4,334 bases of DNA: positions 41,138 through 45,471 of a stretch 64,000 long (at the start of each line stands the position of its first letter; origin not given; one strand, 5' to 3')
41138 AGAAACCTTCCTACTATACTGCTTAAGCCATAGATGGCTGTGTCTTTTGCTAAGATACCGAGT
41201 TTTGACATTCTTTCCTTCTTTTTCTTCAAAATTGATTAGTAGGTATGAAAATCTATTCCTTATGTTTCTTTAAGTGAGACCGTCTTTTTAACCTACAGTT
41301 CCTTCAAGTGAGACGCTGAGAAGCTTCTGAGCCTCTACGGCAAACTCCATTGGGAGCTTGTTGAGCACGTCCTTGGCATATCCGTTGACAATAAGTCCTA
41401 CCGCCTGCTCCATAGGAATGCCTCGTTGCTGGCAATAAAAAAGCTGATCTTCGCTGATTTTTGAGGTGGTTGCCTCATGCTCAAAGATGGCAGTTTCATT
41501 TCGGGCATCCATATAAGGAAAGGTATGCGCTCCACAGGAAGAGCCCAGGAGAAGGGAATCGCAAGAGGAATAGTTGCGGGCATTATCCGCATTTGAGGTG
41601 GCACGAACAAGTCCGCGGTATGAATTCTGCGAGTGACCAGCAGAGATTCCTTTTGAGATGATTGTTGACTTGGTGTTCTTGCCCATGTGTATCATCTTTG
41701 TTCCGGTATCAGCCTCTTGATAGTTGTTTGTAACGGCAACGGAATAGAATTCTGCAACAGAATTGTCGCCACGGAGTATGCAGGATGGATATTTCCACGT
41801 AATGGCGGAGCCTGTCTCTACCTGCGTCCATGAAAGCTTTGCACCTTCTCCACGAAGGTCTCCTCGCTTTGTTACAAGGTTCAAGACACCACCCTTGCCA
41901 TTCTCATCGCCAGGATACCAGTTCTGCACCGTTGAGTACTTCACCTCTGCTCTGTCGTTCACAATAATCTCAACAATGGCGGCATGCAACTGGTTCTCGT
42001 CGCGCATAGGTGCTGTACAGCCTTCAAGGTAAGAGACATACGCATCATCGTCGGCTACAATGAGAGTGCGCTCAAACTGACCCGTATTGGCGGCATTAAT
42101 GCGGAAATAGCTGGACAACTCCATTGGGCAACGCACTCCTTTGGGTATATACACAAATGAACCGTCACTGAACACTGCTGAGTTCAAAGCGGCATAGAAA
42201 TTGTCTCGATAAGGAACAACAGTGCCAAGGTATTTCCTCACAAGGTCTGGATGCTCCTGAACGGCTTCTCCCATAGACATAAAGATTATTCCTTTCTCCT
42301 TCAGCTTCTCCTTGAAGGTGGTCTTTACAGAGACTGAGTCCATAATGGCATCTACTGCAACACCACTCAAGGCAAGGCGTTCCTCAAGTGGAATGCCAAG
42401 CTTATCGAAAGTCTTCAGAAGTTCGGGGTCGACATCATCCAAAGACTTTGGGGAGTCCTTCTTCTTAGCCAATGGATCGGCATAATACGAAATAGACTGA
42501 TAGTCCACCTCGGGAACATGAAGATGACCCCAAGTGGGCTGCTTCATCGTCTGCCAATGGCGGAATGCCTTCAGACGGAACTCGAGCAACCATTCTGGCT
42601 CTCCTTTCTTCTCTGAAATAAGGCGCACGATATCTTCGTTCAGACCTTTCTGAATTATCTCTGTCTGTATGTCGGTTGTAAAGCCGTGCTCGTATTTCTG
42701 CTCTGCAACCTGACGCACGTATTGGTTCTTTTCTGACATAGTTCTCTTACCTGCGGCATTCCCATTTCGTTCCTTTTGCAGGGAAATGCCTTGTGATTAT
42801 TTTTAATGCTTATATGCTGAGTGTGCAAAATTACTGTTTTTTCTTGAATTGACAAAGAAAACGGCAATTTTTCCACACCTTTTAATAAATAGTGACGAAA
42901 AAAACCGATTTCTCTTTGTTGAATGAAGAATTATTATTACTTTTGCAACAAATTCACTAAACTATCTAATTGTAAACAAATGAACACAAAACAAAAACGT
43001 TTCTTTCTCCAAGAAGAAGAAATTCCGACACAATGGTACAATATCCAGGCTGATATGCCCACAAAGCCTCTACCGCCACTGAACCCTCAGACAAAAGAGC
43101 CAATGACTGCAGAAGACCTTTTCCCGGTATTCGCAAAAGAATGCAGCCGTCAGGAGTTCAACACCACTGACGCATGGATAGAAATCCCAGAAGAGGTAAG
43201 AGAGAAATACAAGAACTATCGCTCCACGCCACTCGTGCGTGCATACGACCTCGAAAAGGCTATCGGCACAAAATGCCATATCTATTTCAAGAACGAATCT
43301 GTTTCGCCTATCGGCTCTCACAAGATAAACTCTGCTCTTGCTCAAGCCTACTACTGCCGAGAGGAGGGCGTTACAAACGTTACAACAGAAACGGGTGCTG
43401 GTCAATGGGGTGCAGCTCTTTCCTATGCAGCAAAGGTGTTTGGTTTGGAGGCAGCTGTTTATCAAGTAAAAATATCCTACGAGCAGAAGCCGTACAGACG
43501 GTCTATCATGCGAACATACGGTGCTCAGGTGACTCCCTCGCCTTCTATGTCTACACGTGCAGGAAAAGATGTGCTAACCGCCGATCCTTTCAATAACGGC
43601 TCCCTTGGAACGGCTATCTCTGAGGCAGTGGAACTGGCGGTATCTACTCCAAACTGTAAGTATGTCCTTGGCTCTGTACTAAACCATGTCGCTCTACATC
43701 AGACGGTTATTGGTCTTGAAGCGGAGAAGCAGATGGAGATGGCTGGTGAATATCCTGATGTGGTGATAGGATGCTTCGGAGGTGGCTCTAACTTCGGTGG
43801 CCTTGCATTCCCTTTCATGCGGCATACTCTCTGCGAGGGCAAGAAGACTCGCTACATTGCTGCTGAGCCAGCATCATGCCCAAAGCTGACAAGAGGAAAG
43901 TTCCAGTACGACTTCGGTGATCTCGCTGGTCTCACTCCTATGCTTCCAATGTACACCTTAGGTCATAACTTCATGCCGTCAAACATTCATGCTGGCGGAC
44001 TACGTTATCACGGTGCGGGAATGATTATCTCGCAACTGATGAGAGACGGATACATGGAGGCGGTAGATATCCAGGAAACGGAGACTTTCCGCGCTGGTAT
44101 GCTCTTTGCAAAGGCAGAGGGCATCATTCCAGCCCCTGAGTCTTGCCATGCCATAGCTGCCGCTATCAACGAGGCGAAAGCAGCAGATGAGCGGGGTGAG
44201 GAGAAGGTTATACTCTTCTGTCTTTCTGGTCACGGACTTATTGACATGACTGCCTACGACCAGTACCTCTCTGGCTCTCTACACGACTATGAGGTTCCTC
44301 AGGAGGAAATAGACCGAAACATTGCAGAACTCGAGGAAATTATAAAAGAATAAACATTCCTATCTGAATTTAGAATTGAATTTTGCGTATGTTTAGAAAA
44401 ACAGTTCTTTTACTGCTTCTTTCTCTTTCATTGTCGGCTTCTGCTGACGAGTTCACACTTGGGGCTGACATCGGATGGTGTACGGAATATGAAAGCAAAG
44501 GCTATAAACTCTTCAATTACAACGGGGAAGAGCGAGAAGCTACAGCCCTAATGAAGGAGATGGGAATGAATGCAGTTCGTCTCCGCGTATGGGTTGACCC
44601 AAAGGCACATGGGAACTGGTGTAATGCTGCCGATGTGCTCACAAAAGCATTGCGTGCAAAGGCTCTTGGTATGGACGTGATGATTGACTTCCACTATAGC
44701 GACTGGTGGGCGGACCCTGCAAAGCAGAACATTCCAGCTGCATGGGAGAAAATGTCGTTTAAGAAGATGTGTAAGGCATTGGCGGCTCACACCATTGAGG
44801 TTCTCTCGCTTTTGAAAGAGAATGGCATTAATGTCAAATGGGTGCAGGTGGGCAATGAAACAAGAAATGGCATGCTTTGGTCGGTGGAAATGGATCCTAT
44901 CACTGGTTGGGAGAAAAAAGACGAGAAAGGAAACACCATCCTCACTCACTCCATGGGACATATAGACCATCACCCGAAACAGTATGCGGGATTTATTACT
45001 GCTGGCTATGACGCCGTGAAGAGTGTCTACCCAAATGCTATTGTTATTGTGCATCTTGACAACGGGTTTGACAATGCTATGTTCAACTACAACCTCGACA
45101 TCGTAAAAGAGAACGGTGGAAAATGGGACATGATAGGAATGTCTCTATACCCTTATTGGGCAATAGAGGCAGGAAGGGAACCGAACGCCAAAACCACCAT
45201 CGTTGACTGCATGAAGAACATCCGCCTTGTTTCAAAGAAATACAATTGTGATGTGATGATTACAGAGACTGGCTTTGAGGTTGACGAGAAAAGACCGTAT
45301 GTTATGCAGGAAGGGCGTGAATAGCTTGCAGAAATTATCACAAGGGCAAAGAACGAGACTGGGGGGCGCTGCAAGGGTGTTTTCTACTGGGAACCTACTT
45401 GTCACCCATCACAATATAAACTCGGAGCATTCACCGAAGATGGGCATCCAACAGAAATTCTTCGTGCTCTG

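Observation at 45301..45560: Single in-frame amber codon inside an otherwise continuous GH53-cyclophilin reading frame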

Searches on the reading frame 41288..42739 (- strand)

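Call 24: search_protein_families(library=pfam, proteins=[window:41288-42739:-], max_evalue=0.00001)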
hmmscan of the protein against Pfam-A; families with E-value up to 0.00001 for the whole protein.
window:41288-42739:- (483 aa): 2 families
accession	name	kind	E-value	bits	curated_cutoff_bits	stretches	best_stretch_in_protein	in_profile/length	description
PF01458.23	SUFBD_core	-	3.6e-75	252.8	27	1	212-453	1-231/232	SUF system FeS cluster assembly, SufBD core domain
PF19295.5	SufBD_N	-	1.6e-11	44.6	23.5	1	134-204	97-166/172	SufBD protein N-terminal region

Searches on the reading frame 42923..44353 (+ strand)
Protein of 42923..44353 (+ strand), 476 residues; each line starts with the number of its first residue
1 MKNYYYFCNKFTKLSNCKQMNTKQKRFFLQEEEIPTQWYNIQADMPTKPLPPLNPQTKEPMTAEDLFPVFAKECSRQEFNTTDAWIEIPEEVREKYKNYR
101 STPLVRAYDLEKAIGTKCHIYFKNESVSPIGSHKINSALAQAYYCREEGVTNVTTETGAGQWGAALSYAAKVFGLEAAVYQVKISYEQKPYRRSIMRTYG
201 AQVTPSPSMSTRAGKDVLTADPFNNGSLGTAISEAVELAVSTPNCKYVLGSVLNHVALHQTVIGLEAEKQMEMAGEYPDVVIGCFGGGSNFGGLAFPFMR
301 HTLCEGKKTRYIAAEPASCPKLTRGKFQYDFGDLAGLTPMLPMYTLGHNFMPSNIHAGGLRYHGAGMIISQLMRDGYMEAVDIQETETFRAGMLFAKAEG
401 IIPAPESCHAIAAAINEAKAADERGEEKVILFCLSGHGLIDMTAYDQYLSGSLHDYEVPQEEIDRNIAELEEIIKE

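Call 24: search_protein_families(library=pfam, proteins=[window:42923-44353:+], max_evalue=0.00001)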
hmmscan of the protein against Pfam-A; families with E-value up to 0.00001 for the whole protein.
window:42923-44353:+ (476 aa): 1 family
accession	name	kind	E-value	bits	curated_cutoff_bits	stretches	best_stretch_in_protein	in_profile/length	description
PF00291.31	PALP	-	5.1e-43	147.9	35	1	99-436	5-295/295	Pyridoxal-phosphate dependent enzyme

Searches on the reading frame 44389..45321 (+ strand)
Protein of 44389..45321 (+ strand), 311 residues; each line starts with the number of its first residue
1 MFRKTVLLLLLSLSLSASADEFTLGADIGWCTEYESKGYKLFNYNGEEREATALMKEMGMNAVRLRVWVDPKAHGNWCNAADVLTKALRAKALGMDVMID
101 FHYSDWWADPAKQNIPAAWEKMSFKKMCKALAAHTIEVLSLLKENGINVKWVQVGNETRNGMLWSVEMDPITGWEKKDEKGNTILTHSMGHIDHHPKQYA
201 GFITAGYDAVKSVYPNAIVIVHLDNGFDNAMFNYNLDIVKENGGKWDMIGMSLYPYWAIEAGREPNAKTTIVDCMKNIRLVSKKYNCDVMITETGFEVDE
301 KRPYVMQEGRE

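Call 14: find_encoding_contigs(protein=window:44389-45321:+, flank=3000, max_places=10)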
Protein window:44389-45321:+ (311 aa): 3 contigs read that carry it; 1 place shown.
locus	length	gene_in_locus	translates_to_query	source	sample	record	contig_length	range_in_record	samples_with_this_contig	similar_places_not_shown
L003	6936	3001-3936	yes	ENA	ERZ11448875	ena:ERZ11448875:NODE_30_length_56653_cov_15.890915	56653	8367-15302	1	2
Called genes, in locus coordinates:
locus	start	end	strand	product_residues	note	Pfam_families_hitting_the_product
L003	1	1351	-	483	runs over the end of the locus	PF19295:SufBD_N, PF01458:SUFBD_core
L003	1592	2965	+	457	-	PF00291:PALP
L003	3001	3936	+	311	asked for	PF00150:Cellulase (faint), PF07745:Glyco_hydro_53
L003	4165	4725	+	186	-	PF00160:Pro_isomerase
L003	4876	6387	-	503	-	PF03600:CitMHS, PF00939:Na_sulph_symp, PF03600:CitMHS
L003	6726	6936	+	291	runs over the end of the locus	PF12833:HTH_18, PF00165:HTH_AraC (weak)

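Call 16: list_cluster_members(proteins=[window:44389-45321:+, window:45553-46112:+])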
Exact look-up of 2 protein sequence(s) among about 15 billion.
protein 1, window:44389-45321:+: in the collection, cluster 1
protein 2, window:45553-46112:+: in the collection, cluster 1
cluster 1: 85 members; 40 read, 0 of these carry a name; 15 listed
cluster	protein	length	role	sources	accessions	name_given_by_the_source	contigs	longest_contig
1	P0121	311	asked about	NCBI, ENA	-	-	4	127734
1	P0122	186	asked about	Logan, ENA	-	-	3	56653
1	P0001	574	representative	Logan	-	-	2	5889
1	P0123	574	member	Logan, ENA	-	-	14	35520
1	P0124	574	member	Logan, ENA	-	-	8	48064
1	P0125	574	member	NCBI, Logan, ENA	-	-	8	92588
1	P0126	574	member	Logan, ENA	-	-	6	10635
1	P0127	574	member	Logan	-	-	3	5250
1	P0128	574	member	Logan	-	-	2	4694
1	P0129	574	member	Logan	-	-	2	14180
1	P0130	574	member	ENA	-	-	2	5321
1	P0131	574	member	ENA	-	-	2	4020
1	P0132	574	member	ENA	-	-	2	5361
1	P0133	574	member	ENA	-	-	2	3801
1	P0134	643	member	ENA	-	-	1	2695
